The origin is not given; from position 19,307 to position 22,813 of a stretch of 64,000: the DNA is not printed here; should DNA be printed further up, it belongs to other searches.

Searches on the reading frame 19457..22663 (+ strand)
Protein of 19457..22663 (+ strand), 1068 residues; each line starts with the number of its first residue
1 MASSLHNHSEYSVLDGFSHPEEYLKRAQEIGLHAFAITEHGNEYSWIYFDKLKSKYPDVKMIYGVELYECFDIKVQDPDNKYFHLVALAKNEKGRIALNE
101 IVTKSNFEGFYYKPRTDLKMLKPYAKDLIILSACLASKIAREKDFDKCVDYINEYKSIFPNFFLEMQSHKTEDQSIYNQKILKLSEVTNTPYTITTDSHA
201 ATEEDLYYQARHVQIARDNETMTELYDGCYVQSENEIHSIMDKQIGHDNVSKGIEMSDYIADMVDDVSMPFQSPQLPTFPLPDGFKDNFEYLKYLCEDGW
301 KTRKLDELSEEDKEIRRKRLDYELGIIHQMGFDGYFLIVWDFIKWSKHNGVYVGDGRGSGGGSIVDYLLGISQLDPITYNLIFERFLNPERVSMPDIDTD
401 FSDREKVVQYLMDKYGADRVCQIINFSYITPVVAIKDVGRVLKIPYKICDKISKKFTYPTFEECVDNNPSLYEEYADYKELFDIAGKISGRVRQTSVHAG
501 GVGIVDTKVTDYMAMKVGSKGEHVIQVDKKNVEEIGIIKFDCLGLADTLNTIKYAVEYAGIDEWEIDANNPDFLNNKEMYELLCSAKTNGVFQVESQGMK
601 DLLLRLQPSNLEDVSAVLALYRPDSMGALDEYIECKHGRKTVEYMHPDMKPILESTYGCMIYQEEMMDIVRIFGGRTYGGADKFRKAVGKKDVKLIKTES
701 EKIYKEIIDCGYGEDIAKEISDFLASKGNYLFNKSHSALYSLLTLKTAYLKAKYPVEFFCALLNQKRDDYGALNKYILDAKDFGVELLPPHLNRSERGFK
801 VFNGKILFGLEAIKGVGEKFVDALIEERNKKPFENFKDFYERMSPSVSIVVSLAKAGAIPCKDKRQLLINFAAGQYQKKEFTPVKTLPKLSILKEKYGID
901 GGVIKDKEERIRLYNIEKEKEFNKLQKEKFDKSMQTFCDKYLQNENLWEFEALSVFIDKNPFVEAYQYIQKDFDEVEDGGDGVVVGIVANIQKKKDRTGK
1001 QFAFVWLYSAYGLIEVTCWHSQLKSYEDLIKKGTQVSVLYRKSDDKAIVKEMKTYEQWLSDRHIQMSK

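Call 57: search_protein_families(library=phrogs, proteins=[window:19457-22663:+], max_evalue=0.00001)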
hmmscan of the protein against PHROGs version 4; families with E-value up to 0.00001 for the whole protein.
window:19457-22663:+ (1068 aa): 9 families
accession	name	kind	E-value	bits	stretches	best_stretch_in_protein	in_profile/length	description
phrog_405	-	DNA, RNA and nucleotide metabolism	4.9e-280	933.2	1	4-1059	46-1079/1190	DNA polymerase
phrog_11165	-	DNA, RNA and nucleotide metabolism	1.2e-102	345.3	1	290-838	13-585/782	DNA polymerase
phrog_12219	-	DNA, RNA and nucleotide metabolism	7.3e-77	260.4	1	395-977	2-641/823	DNA polymerase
phrog_7513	-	unknown function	4.7e-72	244.3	1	4-397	13-454/461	-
phrog_21652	-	DNA, RNA and nucleotide metabolism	2.3e-60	205.6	1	358-706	35-427/476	DNA polymerase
phrog_13169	-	DNA, RNA and nucleotide metabolism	2e-34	120.3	1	5-392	6-414/463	DNA polymerase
phrog_4335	-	unknown function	1.7e-20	74.6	1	707-834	8-136/421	-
phrog_20695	-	DNA, RNA and nucleotide metabolism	1.5e-14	54.7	1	766-967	32-241/440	DNA binding protein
phrog_11127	-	DNA, RNA and nucleotide metabolism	8.9e-06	26.8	1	313-387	96-170/171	DNA polymerase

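Call 60: search_dna_similar(query=window:19457-22663:+, collection=phages, mode=protein, max_rows=12)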
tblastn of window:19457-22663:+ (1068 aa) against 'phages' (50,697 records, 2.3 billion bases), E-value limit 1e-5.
Records with a match: 1440; places in all: 1448; records where one place covers at least 80% of the query: 407.
Best place of each record, by identity: <60% 1440.
By first word of the organism name: Pseudomonas 302; Mycobacterium 282; Streptomyces 211; Gordonia 132; Bacillus 99; Bacteriophage 55; Staphylococcus 47; Microbacterium 36; Escherichia 31; Rhodococcus 22; and 57 more.
By host as written in the record: Mycobacterium smegmatis mc2 155 204; Pseudomonas aeruginosa 118; - 113; Pseudomonas aeruginosa PAO1 86; Streptomyces griseus ATCC 10137 81; Gordonia terrae 3612 65; Streptomyces lividans JI 1326 44; Mycobacterium smegmatis mc#155 37; and 239 more.
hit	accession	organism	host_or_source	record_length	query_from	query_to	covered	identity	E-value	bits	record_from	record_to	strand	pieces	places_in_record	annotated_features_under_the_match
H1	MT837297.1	Bacteriophage sp.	human fecal samples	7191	3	1067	100%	33.8%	3e-150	501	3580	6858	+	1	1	record has no annotation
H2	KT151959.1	Brevibacillus phage Sundance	Brevibacillus laterosporus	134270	4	1058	99%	34.0%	1e-170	562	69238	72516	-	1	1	putative DNA polymerase III subunit alpha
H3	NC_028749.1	Brevibacillus phage Sundance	Brevibacillus laterosporus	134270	4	1058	99%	34.0%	1e-170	562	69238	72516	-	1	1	DNA polymerase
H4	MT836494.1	Bacteriophage sp.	human fecal samples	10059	3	1047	98%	34.3%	5e-152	507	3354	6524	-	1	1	record has no annotation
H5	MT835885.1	Bacteriophage sp.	human fecal samples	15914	5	1033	96%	33.9%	2e-144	485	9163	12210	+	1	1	record has no annotation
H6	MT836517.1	Bacteriophage sp.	human fecal samples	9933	5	1031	96%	33.9%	7e-138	466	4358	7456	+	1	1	record has no annotation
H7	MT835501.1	Bacteriophage sp.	human fecal samples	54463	3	971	91%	35.6%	7e-151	504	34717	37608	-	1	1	record has no annotation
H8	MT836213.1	Bacteriophage sp.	human fecal samples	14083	3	872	81%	38.6%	1e-158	526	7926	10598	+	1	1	record has no annotation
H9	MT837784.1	Bacteriophage sp.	human fecal samples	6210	3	868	81%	38.5%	5e-154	509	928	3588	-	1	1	record has no annotation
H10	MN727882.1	Geobacillus phage GBK1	Geobacillus kaustophilus ATCC 8005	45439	3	1053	98%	31.3%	5e-111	387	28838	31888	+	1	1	DNA polymerase III subunit alpha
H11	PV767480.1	Rossellomorea phage phiT1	Rossellomorea aquimaris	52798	5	869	79%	38.0%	7e-89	504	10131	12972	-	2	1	DNA polymerase III subunit alpha (x2) | hypothetical protein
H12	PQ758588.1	Bacillus phage PS1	Bacillus licheniformis HNIBR-BC151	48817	5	1053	98%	30.7%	7e-101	357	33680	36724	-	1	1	DNA polymerase III alpha subunit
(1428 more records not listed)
